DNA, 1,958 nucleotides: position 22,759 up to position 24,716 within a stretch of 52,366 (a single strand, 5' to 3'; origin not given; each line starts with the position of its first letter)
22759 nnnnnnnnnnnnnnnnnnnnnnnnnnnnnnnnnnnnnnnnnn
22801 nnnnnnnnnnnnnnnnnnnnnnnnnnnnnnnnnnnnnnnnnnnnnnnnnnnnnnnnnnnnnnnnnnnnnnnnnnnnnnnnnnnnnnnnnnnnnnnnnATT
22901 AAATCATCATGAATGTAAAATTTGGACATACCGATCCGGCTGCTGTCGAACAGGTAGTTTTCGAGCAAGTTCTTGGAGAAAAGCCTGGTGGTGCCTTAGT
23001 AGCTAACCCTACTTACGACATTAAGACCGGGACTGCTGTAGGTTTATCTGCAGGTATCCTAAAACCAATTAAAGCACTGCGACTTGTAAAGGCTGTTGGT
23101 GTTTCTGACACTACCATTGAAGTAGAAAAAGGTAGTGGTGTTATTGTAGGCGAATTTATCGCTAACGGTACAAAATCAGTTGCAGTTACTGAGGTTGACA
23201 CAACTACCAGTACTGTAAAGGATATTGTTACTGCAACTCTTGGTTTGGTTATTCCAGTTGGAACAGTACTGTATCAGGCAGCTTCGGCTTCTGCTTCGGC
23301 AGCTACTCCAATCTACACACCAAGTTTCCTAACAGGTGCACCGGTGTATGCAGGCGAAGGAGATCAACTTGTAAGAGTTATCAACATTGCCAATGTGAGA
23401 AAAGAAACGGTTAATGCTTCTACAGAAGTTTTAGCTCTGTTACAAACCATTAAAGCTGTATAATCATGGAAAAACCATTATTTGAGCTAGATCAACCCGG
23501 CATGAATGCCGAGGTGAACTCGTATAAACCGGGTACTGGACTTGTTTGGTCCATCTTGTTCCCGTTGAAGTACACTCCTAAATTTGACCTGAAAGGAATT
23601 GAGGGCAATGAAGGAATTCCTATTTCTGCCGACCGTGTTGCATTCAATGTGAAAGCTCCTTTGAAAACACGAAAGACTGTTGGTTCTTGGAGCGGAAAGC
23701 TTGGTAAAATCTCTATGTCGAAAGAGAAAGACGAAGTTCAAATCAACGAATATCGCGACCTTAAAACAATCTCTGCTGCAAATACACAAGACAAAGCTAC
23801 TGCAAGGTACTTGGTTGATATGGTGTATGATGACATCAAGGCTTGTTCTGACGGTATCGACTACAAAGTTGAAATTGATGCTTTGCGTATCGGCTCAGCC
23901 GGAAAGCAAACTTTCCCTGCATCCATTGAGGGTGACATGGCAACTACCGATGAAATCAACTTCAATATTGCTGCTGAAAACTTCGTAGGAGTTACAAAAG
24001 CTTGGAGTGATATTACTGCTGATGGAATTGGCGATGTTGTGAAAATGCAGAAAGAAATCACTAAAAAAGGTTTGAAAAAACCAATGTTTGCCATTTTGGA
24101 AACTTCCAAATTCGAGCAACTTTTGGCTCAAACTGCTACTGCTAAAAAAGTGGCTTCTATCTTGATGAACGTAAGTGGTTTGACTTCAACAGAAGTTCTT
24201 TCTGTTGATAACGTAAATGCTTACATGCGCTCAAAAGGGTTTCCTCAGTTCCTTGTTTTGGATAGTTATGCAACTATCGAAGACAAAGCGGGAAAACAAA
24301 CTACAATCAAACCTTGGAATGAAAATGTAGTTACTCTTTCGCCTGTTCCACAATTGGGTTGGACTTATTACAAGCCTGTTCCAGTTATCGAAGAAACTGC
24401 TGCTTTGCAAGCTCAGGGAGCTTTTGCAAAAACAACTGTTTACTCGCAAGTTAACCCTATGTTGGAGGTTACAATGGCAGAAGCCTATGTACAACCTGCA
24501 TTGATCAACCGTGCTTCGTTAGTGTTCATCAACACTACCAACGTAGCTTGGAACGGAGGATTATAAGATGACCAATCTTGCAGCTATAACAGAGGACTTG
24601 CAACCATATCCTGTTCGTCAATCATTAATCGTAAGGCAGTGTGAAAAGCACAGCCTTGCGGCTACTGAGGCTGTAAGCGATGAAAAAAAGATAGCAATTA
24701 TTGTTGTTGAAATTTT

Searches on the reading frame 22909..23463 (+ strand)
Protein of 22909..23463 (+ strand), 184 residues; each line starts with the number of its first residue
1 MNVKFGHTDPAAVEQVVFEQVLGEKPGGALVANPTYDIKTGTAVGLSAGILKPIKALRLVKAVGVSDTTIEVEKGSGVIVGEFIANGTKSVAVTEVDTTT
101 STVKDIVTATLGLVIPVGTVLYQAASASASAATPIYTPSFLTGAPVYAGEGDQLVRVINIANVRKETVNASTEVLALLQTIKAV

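Call 88: search_protein_families(library=phrogs, proteins=[window:22909-23463:+], max_evalue=0.00001)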
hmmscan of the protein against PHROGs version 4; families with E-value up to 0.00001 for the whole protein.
window:22909-23463:+ (184 aa): 1 family
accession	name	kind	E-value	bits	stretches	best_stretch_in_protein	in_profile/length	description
phrog_20501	-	unknown function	1.7e-12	48.6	1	39-181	41-190/193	-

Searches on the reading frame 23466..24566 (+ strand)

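Call 88: search_protein_families(library=phrogs, proteins=[window:23466-24566:+], max_evalue=0.00001)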
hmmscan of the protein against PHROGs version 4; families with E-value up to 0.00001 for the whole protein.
window:23466-24566:+ (366 aa): 1 family
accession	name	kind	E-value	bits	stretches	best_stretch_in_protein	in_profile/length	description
phrog_29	-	head and packaging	2.4e-30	107.1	1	15-363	36-364/439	major head protein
